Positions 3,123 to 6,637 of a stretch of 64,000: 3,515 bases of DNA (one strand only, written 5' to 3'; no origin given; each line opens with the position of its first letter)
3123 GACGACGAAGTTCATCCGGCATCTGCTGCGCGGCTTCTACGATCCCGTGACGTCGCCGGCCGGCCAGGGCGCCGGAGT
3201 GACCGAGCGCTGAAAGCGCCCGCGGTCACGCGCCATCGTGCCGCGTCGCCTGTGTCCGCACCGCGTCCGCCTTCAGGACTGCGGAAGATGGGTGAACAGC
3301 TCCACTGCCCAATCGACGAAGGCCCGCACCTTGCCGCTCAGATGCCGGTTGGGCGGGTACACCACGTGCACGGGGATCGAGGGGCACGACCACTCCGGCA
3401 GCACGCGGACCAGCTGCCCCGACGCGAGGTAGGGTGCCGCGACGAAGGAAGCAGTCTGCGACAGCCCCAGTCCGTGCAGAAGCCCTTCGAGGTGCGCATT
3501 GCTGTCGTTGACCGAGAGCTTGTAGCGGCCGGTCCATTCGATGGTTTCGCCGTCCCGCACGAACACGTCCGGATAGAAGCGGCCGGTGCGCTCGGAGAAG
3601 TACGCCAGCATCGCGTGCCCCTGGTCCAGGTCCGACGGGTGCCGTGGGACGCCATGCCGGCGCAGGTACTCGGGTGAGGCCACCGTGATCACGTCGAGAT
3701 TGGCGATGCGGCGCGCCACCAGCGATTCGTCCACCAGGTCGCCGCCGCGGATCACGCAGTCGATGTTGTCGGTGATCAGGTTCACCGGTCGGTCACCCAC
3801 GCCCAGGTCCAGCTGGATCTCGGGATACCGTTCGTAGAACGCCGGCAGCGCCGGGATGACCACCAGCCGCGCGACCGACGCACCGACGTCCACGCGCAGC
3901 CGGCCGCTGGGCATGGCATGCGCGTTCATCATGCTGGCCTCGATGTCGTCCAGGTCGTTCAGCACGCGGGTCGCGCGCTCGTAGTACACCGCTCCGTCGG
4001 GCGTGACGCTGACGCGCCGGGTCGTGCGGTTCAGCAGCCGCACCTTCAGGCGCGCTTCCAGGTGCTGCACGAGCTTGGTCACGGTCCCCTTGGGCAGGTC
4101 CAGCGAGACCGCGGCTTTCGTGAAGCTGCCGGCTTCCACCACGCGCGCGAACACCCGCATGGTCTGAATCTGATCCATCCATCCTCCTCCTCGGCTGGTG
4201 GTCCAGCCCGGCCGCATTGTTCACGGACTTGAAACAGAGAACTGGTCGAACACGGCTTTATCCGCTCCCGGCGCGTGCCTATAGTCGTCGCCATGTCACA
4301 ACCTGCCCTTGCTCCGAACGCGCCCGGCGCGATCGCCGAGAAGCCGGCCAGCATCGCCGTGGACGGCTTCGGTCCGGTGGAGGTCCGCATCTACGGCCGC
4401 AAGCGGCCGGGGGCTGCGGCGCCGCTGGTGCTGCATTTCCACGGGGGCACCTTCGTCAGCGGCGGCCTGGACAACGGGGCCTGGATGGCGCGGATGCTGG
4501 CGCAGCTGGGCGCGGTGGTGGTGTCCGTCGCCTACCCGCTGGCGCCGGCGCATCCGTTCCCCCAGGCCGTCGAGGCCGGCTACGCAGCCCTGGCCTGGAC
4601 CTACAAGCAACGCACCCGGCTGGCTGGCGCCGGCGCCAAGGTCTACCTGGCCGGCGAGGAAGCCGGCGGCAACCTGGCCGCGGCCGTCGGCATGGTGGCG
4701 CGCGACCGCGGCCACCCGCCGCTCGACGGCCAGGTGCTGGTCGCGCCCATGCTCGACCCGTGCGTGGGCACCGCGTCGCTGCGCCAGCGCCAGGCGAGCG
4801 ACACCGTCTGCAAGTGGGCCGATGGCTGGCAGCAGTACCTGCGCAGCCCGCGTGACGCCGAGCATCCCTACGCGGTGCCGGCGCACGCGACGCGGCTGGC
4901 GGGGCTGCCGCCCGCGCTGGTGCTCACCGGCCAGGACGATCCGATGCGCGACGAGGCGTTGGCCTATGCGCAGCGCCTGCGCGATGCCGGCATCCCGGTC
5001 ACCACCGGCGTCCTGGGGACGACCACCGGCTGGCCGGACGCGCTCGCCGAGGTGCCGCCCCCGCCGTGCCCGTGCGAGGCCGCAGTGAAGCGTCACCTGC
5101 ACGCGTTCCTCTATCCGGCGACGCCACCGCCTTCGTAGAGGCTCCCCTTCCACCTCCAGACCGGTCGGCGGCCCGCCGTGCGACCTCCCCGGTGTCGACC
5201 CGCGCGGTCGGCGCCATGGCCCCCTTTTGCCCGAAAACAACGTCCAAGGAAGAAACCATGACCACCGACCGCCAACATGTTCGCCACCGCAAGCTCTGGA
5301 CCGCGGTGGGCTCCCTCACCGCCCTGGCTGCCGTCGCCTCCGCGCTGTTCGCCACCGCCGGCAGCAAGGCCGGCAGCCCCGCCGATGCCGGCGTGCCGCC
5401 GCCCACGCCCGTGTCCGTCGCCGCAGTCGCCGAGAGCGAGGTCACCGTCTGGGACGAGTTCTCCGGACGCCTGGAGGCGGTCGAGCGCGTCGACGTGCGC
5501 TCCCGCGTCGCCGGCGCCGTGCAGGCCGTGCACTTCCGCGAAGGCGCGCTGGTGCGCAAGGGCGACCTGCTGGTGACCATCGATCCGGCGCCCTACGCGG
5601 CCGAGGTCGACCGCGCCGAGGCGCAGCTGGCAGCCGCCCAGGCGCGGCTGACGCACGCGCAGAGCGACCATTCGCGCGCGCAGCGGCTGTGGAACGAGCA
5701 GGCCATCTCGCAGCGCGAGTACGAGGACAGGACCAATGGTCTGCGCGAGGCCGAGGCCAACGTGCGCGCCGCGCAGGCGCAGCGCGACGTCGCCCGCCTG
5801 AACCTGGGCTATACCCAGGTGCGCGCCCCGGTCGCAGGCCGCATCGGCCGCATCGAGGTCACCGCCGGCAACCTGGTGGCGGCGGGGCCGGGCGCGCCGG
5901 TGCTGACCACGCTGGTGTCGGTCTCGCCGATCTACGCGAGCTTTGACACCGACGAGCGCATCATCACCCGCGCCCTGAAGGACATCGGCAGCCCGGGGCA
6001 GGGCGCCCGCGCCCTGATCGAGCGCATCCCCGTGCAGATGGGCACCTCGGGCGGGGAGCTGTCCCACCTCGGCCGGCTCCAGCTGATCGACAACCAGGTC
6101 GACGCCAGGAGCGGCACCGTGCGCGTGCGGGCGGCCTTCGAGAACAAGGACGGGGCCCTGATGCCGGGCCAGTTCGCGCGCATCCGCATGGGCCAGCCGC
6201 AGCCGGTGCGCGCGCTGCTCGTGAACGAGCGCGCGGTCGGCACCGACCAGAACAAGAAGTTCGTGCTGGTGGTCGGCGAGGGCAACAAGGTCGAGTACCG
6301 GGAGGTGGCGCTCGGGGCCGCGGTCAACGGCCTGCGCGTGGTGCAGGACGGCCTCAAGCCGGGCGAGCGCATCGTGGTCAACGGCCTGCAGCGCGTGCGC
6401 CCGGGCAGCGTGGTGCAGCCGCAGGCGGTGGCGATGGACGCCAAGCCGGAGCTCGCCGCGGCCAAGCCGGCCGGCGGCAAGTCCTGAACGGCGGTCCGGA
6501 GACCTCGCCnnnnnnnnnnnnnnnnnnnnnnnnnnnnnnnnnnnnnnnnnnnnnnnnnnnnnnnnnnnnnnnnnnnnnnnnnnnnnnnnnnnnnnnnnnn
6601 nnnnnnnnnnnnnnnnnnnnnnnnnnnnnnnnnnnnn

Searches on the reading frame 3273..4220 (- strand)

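Call 30: search_protein_families(library=pfam, proteins=[window:3273-4220:-], max_evalue=0.001)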
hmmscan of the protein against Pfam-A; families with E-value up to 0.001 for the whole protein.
window:3273-4220:- (315 aa): 2 families
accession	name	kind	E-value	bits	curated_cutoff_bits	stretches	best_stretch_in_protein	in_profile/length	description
PF03466.25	LysR_substrate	-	6.1e-39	134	28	1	103-308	3-207/209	LysR substrate binding domain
PF00126.33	HTH_1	-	7.2e-18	64.7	26.6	1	19-76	2-59/60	Bacterial regulatory helix-turn-helix protein, lysR family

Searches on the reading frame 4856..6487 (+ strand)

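Call 30: search_protein_families(library=pfam, proteins=[window:4856-6487:+], max_evalue=0.001)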
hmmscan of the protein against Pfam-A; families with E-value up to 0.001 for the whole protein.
window:4856-6487:+ (543 aa): 4 families
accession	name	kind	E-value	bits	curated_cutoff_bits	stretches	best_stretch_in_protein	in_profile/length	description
PF16576.10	HlyD_D23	-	1e-13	51.5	30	1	212-441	20-214/214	Barrel-sandwich domain of CusB or HlyD membrane-fusion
PF13533.13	Biotin_lipoyl_2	-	3.7e-07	30.3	29.8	1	214-243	3-32/32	Biotin-lipoyl like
PF13437.12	HlyD_3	-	3.8e-07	31.3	22.2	0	214-264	2-56/106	HlyD family secretion protein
PF00364.28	Biotin_lipoyl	-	0.0002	21.6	22.1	0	212-242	43-73/73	Biotin-requiring enzyme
